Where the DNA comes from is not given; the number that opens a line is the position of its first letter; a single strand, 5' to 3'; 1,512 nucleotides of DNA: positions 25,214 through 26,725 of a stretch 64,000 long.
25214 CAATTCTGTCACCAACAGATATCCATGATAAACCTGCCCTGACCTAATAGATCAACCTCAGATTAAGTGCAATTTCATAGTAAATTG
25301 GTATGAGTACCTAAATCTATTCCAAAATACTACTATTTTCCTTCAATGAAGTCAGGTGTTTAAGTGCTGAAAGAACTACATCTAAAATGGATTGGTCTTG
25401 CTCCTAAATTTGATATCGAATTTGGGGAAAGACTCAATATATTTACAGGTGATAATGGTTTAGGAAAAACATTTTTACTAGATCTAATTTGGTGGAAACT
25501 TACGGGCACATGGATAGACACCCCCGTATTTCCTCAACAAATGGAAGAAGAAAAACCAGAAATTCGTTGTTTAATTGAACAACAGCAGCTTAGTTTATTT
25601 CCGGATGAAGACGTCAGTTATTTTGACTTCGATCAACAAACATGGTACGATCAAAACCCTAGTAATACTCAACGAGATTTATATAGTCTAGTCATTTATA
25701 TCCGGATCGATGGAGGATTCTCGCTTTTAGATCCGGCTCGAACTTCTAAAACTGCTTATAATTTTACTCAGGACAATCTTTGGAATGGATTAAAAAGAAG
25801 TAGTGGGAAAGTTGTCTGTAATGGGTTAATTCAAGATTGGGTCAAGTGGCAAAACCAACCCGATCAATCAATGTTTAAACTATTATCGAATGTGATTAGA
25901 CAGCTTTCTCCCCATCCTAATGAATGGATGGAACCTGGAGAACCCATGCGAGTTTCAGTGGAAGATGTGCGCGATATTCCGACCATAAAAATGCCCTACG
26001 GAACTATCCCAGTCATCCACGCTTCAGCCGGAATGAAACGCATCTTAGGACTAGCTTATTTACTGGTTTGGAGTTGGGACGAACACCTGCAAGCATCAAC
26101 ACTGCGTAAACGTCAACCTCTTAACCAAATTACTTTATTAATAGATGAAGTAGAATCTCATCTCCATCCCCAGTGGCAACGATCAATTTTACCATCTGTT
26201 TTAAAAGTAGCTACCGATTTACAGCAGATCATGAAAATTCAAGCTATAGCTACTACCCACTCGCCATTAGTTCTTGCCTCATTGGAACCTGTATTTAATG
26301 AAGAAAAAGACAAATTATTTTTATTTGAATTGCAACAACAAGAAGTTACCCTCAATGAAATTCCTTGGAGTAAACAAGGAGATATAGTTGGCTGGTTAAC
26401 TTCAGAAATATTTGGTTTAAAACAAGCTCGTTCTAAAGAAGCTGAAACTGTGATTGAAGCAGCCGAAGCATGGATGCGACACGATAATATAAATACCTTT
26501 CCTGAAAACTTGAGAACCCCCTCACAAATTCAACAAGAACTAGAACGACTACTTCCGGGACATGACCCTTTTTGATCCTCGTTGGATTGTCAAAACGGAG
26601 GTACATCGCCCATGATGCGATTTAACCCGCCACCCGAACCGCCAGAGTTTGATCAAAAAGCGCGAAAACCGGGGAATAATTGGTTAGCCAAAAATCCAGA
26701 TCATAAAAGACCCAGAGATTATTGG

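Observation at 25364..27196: Septu-like two-gene defense module: AAA15 ABC-ATPase plus HNH-like partner with degenerate zinc-finger cysteines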

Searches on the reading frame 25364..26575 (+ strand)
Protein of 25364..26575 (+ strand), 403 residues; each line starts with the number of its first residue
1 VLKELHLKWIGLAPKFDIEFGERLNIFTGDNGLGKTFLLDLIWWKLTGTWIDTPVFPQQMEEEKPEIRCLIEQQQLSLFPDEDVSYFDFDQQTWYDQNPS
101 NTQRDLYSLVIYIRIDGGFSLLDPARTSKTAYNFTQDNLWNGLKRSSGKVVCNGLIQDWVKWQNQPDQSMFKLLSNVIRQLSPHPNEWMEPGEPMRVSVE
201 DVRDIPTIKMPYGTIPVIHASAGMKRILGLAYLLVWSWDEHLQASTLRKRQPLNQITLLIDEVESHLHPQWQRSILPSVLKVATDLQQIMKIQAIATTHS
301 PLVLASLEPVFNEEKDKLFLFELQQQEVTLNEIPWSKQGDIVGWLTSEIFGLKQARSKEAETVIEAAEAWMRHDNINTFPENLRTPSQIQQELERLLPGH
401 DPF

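Call 3: search_protein_families(library=pfam, proteins=[window:25364-26575:+], max_evalue=1)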
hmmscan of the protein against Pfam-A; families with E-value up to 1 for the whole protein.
window:25364-26575:+ (403 aa): 6 families
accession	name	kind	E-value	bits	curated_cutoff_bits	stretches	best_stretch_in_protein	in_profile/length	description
PF13304.12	AAA_21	-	1.8e-17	64.8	27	2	215-305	233-304/304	AAA domain, putative AbiEii toxin, Type IV TA system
PF13175.12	AAA_15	-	4.8e-16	59.8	32.1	2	215-302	296-372/374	AAA ATPase domain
PF13476.12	AAA_23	-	1.8e-06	29.2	27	1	15-49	12-46/201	AAA domain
PF02463.25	SMC_N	-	0.0024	17.8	40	1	15-46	17-48/220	RecF/RecN/SMC N terminal domain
PF00005.33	ABC_tran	-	0.0043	18.1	25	1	15-87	5-79/137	ABC transporter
PF12813.12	XPG_I_2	-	0.014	15.3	24.2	1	218-366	86-226/240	XPG domain containing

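Call 4: search_protein_families(library=padloc, proteins=[window:25364-26575:+], max_evalue=1)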
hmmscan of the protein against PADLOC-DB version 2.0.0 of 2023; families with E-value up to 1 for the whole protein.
window:25364-26575:+ (403 aa): 143 families (the best 25 are shown)
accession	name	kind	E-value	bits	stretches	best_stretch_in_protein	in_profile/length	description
PDLC00307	PtuA1|PtuA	-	9e-169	559.9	1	1-403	1-409/424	AAA ATPase domain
PDLC00270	PtuA1|PtuA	-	8.1e-122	405.5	1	2-377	215-591/627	AAA ATPase domain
PDLC00305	PtuA1|PtuA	-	5.1e-24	83.3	1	2-378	3-360/392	AAA ATPase domain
PDLC00271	PtuA1|PtuA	-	2.5e-22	78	2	258-383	282-390/421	AAA ATPase domain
PDLC02980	AriA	-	2.6e-21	74.9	2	214-305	232-304/304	-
PDLC00278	PtuA1|PtuA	-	7.2e-21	73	2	92-376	148-394/436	AAA ATPase domain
PDLC00304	PtuA1|PtuA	-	8.6e-20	69.3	2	207-378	244-401/444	AAA ATPase domain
PDLC02913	ATPase_I-A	-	3.6e-19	67.3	2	258-379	367-472/508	-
PDLC00295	PtuA1|PtuA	-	7.6e-19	66.1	1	212-373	251-399/451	AAA ATPase domain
PDLC00279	PtuA1|PtuA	-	1.6e-18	65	2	221-389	236-392/416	AAA ATPase domain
PDLC00281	PtuA1|PtuA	-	6.6e-18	63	2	255-368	290-397/448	AAA ATPase domain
PDLC00298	PtuA1|PtuA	-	1.7e-17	61.6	2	258-308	285-329/423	AAA ATPase domain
PDLC00309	PtuA1|PtuA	-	2.8e-17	60.9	2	258-309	272-317/413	AAA ATPase domain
PDLC02979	AriA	-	4e-17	61.1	2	215-303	295-372/373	-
PDLC00310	PtuA1|PtuA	-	4.8e-17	60.2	2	210-308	247-338/443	AAA ATPase domain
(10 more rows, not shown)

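Call 5: search_protein_families(library=ncbifam, proteins=[window:25364-26575:+], max_evalue=1)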
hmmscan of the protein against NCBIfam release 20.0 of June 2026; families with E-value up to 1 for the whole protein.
window:25364-26575:+ (403 aa): 9 families
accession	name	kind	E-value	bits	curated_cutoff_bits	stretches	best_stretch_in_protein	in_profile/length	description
NF041760.1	PtuA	equivalog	1.3e-16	60.6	500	2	258-357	380-468/524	retron Ec78 anti-phage system effector ATPase PtuA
TIGR04435.1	restrict_AAA_1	hypoth_equivalog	7.7e-08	31.5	300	1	257-367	421-529/568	restriction system-associated AAA family ATPase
TIGR00611.2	recf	equivalog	1.5e-06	27.7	172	1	5-75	4-74/339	DNA replication/repair protein RecF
NF038234.1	retron_eff_Eco8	equivalog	4.3e-05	22.3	250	1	253-329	271-349/679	retron Eco8 family effector endonuclease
TIGR00634.1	recN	equivalog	0.00016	20.7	407.85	1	1-42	1-42/563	DNA repair protein RecN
NF047739.1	antiphage_MADS3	equivalog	0.00025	20.3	420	1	257-308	339-383/427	methylation-associated defense system AAA family ATPase MAD3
NF000355.4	ribo_prot_ABC_F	equivalog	0.0062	15.4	380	1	13-45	331-362/499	ribosomal protection-like ABC-F family protein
TIGR01189.1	ccmA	equivalog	0.069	12.8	131.6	0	15-42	20-46/198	heme ABC exporter ATP-binding protein CcmA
NF010061.0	PRK13538.1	equivalog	0.11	12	195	1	15-42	25-51/211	cytochrome c biogenesis heme-transporting ATPase CcmA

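Call 8: search_solved_structures(query=window:25364-26575:+, max_evalue=0.01, show_alignments=1)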
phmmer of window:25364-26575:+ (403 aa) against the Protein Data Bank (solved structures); distinct sequences matched with E-value up to 0.01: 12.
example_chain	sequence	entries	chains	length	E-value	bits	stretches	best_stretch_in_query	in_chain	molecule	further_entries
22bu_B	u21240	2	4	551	6.3e-09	38.4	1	255-309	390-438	AAA family ATPase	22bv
8ee4_A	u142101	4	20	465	8.1e-09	38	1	210-307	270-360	PtuA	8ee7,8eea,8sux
9vkz_A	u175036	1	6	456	2e-08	36.7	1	257-309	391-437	Retron Ec78 probable ATPase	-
9vh1_D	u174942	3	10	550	3.3e-08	36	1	257-309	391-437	Retron Ec78 probable ATPase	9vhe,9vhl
9n69_A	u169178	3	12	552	5.8e-08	35.2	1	257-307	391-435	AAA family ATPase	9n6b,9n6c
22et_E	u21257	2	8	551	8.7e-08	34.6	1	255-309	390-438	PtuA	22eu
9kjx_B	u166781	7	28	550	2.8e-07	33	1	257-309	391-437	AAA family ATPase | Retron I-A effector PtuA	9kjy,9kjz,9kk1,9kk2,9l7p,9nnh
9nnk_C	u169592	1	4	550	6.9e-07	31.6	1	257-309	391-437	Retreon I-A effector PtuA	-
9nnb_C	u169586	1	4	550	7.3e-07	31.6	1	257-309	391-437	Retron I-A effector PtuA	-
9e8z_C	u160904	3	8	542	9.7e-07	31.2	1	251-308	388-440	Retron Ec83 probable ATPase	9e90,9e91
9u9y_A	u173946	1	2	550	1.2e-06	30.9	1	257-309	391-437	AAA family ATPase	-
9o4a_A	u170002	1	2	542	7.7e-05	24.9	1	251-308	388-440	Retron Ec83 probable ATPase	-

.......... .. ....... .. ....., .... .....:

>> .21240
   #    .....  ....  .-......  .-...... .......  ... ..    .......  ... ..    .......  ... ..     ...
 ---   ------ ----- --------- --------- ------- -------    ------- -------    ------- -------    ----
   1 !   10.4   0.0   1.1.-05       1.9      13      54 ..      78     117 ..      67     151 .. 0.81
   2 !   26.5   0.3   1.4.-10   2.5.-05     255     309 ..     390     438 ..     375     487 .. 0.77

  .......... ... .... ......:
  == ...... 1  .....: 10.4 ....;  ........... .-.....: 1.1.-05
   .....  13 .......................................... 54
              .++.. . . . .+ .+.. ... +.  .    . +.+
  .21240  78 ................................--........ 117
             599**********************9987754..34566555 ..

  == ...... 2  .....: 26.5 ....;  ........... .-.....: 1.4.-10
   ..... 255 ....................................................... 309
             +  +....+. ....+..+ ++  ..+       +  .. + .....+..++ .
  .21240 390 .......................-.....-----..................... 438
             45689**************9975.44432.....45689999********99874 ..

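Call 38: list_cluster_members(proteins=[P0001, window:25364-26575:+])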
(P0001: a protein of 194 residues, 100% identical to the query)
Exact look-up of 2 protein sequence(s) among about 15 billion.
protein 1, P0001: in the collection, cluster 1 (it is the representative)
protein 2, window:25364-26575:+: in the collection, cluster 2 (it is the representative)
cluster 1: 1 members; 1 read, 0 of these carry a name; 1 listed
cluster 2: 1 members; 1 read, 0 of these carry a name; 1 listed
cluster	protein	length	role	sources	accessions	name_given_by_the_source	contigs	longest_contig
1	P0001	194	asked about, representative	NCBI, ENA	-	-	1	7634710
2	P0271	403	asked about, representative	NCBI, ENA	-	-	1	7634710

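Call 41: find_homologous_proteins(query=window:25364-26575:+, max_evalue=1e-10)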
Query window:25364-26575:+ (403 aa): 5640 proteins with E <= 1e-10 among 8000 candidates; the best 120 are listed.
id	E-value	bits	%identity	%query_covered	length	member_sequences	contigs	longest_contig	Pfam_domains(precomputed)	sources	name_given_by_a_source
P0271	1.9e-274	928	100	100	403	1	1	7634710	PF13175.13,PF13476.13,PF13304.13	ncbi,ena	-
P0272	2.4e-199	680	75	100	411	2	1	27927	PF13175.13,PF13304.13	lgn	-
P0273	4.8e-196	670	74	100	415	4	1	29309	PF13175.13,PF13476.13,PF13304.13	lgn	-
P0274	5.4e-196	669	74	100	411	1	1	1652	PF13175.13,PF13476.13,PF13304.13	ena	-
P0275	1.2e-195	668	73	100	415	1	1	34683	PF13175.13,PF13476.13,PF13304.13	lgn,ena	-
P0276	2.8e-195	667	74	100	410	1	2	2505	PF13175.13,PF13476.13,PF13304.13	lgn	-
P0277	8.4e-195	665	74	100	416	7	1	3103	PF13175.13,PF13476.13,PF13304.13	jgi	jgi:hypothetical protein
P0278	5.0e-194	663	73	100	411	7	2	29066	PF13175.13,PF13476.13,PF13304.13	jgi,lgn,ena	-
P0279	5.1e-194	663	73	100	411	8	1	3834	PF13175.13,PF13476.13,PF13304.13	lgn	-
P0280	5.7e-194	663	73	100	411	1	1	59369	PF13175.13,PF13476.13,PF13304.13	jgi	jgi:hypothetical protein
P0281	6.2e-194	663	73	100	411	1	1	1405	PF13175.13,PF13476.13,PF13304.13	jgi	jgi:AAA domain, putative AbiEii toxin, Type IV TA system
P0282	3.1e-193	660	74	100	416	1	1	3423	PF13175.13,PF13476.13,PF13304.13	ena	-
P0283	4.2e-193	660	72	100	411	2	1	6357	PF13175.13,PF13304.13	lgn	-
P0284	7.1e-193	659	73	100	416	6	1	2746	PF13175.13,PF13476.13,PF13304.13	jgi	jgi:hypothetical protein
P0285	4.0e-192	657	73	100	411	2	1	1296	PF13175.13,PF13476.13,PF13304.13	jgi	jgi:hypothetical protein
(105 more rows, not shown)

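Call 47: search_solved_structures(query=A3, max_evalue=0.001, show_alignments=3)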
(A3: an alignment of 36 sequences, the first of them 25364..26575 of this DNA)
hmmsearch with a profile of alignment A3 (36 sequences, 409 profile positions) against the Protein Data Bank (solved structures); distinct sequences matched with E-value up to 0.001: 15.
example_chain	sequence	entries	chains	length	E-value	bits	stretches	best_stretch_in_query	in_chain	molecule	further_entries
9n69_A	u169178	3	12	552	3.3e-12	49.2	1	250-300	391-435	AAA family ATPase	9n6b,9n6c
9vkz_A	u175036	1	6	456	8e-12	48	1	250-303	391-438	Retron Ec78 probable ATPase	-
9vh1_D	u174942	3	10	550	1.4e-11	47.2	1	250-303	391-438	Retron Ec78 probable ATPase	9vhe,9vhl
22bu_B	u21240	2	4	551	3.7e-11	45.8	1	248-302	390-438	AAA family ATPase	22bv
9kjx_B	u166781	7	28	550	5.2e-11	45.3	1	250-303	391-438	AAA family ATPase | Retron I-A effector PtuA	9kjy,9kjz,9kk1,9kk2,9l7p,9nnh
8ee4_A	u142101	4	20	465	6.5e-11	45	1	204-301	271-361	PtuA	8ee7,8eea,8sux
9u9y_A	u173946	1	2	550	1e-10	44.3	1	250-303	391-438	AAA family ATPase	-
9nnb_C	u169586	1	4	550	2.7e-10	42.9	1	250-303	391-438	Retron I-A effector PtuA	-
9nnk_C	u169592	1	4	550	2.8e-10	42.9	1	249-303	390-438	Retreon I-A effector PtuA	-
22et_E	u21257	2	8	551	5.1e-10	42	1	248-302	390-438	PtuA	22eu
9e8z_C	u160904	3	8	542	7.2e-09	38.2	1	250-301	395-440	Retron Ec83 probable ATPase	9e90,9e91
9o4a_A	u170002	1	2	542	8.7e-07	31.4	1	250-301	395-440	Retron Ec83 probable ATPase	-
8ux9_B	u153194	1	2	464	7.5e-06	28.3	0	3-51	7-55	AriA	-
8v45_A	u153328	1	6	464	7.5e-06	28.3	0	3-51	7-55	AriA antitoxin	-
8v46_A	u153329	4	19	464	3.9e-05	26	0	3-51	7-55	AriA antitoxin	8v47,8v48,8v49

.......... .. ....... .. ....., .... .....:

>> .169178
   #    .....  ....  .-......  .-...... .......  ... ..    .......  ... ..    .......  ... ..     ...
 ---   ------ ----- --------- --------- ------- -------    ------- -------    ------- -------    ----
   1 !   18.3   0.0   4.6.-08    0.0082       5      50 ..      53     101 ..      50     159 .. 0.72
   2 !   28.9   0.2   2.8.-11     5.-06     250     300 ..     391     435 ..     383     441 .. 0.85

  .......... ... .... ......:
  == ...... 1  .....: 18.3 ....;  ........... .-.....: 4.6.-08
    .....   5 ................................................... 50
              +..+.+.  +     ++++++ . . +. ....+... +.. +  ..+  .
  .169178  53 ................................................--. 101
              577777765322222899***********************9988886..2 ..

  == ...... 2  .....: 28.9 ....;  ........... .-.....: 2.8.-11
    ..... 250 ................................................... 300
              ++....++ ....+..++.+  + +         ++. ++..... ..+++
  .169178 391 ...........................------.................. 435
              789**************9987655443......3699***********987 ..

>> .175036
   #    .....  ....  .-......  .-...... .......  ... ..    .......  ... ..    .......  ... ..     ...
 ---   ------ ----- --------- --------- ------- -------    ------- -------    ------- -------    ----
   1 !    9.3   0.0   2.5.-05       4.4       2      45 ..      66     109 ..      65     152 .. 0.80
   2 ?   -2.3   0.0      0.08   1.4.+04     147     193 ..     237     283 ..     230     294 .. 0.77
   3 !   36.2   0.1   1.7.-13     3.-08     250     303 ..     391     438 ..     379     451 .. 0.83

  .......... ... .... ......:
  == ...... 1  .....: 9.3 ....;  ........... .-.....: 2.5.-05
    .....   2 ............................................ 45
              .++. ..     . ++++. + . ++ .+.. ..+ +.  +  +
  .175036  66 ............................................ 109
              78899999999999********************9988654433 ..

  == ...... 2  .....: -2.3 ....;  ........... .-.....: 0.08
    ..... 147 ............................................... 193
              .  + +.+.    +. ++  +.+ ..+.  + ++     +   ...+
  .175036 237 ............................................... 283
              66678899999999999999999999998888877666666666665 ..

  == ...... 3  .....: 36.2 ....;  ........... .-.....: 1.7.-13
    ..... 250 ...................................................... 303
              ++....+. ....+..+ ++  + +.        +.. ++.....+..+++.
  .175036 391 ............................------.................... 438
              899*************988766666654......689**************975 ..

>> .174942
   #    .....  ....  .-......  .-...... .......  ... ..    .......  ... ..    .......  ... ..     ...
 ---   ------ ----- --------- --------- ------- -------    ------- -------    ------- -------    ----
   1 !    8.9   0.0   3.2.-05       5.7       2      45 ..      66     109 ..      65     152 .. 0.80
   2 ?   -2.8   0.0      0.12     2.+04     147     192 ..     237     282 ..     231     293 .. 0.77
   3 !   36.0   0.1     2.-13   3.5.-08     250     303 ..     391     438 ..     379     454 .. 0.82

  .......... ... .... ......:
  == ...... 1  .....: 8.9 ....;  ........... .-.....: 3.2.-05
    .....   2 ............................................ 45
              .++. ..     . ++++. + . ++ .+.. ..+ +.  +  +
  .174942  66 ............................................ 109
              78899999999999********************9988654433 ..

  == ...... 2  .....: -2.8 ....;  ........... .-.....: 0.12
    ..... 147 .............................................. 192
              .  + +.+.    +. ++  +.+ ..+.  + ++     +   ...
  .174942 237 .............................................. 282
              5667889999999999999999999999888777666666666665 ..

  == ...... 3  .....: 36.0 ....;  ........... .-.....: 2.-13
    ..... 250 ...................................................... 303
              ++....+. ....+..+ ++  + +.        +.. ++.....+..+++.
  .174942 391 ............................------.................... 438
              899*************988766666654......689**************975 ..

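Call 57: predict_structure(alignment_id=A5)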
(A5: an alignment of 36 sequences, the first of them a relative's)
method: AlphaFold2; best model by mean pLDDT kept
length: 411 residues; sequences in the alignment: 36
mean_pLDDT: 72.9   pTM: 0.71
mean pLDDT of the five models: 72.9, 66.0, 65.1, 59.3, 58.4
residues with pLDDT >= 90: 19; 70-90: 258; 50-70: 88; < 50: 46
segments of 3 or more residues with pLDDT < 50: 180-182, 191-197, 333-351, 395-411
pLDDT, mean of each block of 10 residues (from residue 1): 64 67 83 72 80 67 72 69 78 66 84 85 78 84 85 85 89 74 53 50 67 75 87 90 88 83 68 82 84 76 78 80 74 44 41 69 72 86 80 50 36 32
secondary structure, 60 per line:
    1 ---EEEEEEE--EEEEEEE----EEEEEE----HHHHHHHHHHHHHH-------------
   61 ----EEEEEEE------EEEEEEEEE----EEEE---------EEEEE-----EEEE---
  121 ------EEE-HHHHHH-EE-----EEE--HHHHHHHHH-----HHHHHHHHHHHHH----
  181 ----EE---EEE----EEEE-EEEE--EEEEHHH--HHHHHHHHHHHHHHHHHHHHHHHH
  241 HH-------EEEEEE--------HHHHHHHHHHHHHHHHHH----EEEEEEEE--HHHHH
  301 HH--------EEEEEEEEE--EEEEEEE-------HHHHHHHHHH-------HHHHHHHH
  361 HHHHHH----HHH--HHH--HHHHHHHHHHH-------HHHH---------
elements in order: E4-10 E13-19 E24-29 H34-47 E65-71 E78-86 E91-94 E104-108 E114-117 E127-129 H131-136 E145-147 H150-158 H164-176 E190-192 E197-200 E202-205 E208-211 H217-242 E250-255 H264-281 E286-293 H296-302 E311-319 E322-328 H336-345 H353-366 H381-391 H399-402
